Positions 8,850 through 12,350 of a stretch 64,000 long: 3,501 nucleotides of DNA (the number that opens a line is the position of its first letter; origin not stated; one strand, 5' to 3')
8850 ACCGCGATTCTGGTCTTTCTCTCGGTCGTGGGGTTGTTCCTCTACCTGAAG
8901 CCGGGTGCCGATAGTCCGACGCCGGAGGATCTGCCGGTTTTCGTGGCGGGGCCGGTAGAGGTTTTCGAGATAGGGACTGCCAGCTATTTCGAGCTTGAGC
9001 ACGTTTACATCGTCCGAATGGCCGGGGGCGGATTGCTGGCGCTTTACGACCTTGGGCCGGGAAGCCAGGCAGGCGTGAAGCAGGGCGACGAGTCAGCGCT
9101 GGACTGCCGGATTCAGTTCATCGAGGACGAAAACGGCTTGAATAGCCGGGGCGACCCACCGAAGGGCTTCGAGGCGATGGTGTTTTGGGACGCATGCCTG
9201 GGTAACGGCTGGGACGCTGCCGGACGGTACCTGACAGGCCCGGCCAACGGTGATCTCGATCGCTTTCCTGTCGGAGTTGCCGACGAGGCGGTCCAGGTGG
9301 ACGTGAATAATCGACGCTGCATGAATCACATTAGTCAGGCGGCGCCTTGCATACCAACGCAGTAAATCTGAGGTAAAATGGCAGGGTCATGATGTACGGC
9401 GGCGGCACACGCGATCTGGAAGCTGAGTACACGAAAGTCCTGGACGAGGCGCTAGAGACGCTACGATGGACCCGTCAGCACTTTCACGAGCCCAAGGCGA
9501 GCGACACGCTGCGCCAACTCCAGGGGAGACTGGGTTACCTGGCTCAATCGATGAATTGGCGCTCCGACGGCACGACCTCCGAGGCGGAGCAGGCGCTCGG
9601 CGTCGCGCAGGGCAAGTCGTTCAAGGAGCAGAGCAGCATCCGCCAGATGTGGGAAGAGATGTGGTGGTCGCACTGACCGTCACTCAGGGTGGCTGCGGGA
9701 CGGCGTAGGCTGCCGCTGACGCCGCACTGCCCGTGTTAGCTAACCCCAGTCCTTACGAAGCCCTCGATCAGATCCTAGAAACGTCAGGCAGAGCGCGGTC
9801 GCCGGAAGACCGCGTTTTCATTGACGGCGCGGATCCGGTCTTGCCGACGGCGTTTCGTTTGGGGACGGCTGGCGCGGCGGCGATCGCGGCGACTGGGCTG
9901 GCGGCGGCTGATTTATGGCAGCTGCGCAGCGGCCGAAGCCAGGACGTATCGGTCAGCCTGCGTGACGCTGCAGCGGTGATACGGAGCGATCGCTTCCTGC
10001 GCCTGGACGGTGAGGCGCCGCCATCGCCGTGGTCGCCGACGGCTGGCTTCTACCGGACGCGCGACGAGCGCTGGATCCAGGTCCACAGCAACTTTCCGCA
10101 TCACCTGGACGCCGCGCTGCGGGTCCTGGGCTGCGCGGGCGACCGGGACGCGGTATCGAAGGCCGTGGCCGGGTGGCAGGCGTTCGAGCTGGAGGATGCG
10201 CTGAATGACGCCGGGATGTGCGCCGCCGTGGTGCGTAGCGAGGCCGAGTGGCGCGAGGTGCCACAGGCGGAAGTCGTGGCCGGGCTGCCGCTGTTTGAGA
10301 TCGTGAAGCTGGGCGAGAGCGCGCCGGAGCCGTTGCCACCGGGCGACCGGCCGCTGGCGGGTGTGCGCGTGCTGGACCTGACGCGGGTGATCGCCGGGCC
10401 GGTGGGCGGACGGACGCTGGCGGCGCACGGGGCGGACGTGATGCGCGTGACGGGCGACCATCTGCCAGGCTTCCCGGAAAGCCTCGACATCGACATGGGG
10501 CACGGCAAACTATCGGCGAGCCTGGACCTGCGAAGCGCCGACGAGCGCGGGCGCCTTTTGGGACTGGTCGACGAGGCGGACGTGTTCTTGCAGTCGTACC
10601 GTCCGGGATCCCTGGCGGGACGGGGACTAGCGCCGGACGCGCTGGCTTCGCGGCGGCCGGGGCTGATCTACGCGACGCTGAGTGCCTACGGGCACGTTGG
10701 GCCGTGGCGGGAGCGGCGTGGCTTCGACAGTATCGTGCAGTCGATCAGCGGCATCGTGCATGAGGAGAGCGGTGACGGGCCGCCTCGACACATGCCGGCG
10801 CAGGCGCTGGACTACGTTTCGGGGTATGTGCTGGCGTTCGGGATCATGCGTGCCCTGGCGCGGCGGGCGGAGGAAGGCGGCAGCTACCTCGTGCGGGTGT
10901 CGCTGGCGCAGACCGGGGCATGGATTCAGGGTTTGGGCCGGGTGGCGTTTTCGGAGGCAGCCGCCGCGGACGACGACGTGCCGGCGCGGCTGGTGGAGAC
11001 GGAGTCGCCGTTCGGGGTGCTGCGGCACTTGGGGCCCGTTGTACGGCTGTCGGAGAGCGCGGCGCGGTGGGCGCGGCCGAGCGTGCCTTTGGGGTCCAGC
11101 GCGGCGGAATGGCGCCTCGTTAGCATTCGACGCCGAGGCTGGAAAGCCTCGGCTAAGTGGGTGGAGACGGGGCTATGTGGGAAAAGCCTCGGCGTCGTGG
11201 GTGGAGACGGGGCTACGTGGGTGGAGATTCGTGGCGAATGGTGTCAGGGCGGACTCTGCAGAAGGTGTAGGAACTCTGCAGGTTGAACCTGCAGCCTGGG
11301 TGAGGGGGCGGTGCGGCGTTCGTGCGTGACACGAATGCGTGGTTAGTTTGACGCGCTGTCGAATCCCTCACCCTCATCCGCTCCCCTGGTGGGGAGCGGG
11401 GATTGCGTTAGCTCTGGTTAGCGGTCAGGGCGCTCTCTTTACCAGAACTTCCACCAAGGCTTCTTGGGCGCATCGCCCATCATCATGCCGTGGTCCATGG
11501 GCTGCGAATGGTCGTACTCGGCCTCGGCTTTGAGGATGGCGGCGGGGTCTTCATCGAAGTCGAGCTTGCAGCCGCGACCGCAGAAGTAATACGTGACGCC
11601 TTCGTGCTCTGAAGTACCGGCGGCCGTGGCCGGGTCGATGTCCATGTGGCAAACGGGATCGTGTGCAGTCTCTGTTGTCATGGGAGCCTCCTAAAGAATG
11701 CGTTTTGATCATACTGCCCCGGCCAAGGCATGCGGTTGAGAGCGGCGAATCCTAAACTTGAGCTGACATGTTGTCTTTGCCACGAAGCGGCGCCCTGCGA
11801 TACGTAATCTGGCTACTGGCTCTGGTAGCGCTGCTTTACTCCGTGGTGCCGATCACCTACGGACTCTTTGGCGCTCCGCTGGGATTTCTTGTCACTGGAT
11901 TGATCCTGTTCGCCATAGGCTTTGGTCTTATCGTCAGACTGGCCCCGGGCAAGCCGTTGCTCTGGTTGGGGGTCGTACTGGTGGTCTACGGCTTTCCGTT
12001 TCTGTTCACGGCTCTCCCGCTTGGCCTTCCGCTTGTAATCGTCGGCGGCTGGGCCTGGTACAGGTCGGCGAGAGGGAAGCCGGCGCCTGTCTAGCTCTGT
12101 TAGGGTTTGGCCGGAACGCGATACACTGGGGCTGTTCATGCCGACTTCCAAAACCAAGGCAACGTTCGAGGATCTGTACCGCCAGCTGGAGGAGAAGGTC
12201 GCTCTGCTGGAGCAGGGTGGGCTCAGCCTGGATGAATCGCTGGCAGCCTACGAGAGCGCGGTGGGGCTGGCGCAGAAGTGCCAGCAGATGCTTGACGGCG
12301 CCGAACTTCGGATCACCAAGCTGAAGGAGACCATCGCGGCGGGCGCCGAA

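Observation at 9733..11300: CoA-transferase family III gene with permuted or duplicated motif order and a repeat-containing C-terminal tail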

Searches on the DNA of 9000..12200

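Call 18: search_rna_families(source=window, start=9000, end=12200, threshold=evalue, max_evalue=1)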
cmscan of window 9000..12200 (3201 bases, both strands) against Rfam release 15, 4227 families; matches with E-value up to 1: 0.
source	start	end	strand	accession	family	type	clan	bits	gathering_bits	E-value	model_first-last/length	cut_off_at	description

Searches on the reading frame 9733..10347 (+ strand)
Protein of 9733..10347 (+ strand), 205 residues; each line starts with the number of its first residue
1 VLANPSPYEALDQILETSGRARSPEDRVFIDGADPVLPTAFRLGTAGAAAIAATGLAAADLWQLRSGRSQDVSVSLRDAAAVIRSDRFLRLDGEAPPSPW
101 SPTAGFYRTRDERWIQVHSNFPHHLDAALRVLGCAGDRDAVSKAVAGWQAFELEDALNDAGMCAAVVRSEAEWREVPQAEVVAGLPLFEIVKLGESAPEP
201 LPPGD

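Call 32: search_protein_families(library=pfam, proteins=[window:9733-10347:+], max_evalue=10)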
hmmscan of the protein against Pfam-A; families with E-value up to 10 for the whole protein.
window:9733-10347:+ (205 aa): 1 family
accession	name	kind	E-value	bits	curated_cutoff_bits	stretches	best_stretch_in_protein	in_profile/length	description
PF02515.22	CoA_transf_3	-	1.4e-07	31.4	23.3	1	39-178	158-322/366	CoA-transferase family III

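Call 50: predict_structure(alignment_id=A4)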
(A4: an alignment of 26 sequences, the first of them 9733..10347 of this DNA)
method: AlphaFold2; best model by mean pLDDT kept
length: 205 residues; sequences in the alignment: 26
mean_pLDDT: 79.1   pTM: 0.48
mean pLDDT of the five models: 79.1, 78.8, 76.4, 72.7, 72.1
residues with pLDDT >= 90: 61; 70-90: 91; 50-70: 36; < 50: 17
segments of 3 or more residues with pLDDT < 50: 190-196, 203-205
pLDDT, mean of each block of 10 residues (from residue 1): 81 90 91 71 81 84 83 81 56 59 89 91 89 93 97 94 84 79 60 47 43
secondary structure, 60 per line:
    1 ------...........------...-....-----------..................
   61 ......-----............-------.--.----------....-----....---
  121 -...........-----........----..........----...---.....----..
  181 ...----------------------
elements in order: H7-17 E28-31 H43-66 E72-75 H76-83 E105-108 E114-117 H122-132 H138-145 H150-159 E164-166 H170-174 H179-183

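Call 74: search_protein_representatives(alignment_id=A4)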
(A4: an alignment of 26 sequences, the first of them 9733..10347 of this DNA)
Query: 26 sequences, 204 profile positions. Proteins with E-value up to 0.001 (for the whole library): 3216; up to 1e-10: 1979; up to 1e-30: 499. The best 150 are listed.
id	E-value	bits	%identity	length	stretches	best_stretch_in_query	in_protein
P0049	6.7e-88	310.0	-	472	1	4-203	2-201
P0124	1.0e-82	293.0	-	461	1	5-203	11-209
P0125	1.4e-80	286.0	-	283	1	3-202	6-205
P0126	1.0e-77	276.7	-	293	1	4-193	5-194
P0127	2.8e-76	272.0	-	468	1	5-202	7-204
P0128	1.8e-72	259.5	-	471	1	6-203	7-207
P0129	4.0e-72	258.4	-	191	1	6-189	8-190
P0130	5.0e-72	258.1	-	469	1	4-202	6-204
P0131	2.2e-71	256.0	-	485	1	3-202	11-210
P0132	4.0e-71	255.2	-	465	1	4-202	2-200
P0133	4.5e-71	255.0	-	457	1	3-203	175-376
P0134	5.5e-71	254.7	-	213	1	5-200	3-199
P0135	4.1e-70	251.9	-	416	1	4-203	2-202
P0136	1.1e-69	250.4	-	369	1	5-199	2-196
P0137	5.8e-69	248.1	-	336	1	4-203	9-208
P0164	1.8e-61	223.7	-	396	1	6-193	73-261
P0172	5.0e-59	215.7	-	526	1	8-203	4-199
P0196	2.1e-54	200.6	-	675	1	18-196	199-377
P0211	3.2e-52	193.4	-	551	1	22-195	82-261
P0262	2.4e-46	174.2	-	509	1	7-193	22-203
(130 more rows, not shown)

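Call 75: search_protein_families(library=pfam, proteins=[P0133, P0196, P0211, P0164, P0172, P0262], max_evalue=0.01)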
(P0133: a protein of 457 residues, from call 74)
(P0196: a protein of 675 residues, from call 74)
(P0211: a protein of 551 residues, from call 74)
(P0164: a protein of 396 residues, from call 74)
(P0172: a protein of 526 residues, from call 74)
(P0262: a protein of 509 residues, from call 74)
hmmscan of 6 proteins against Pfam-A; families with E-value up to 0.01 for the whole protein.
P0133 (457 aa): 1 family
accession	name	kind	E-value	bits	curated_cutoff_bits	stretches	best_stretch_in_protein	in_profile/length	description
PF02515.22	CoA_transf_3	-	6.2e-26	91.8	23.3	2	380-456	1-88/366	CoA-transferase family III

P0196 (675 aa): 1 family
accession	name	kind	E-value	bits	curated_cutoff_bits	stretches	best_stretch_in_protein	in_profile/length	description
PF02515.22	CoA_transf_3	-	3.4e-49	168.3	23.3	1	417-610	2-204/366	CoA-transferase family III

P0211 (551 aa): 1 family
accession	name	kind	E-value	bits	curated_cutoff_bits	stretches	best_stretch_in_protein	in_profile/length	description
PF02515.22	CoA_transf_3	-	1e-53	183.2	23.3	2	295-487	2-205/366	CoA-transferase family III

P0164 (396 aa): 1 family
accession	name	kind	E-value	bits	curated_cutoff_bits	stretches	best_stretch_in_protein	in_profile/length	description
PF02515.22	CoA_transf_3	-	8.4e-23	81.5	23.3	2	305-394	1-101/366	CoA-transferase family III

P0172 (526 aa): 1 family
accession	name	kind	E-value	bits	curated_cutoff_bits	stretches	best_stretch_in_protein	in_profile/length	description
PF02515.22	CoA_transf_3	-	1.2e-47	163.2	23.3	2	203-345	1-154/366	CoA-transferase family III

P0262 (509 aa): 1 family
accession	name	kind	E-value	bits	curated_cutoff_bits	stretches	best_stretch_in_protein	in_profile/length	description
PF02515.22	CoA_transf_3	-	1e-27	97.7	23.3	1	229-429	5-199/366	CoA-transferase family III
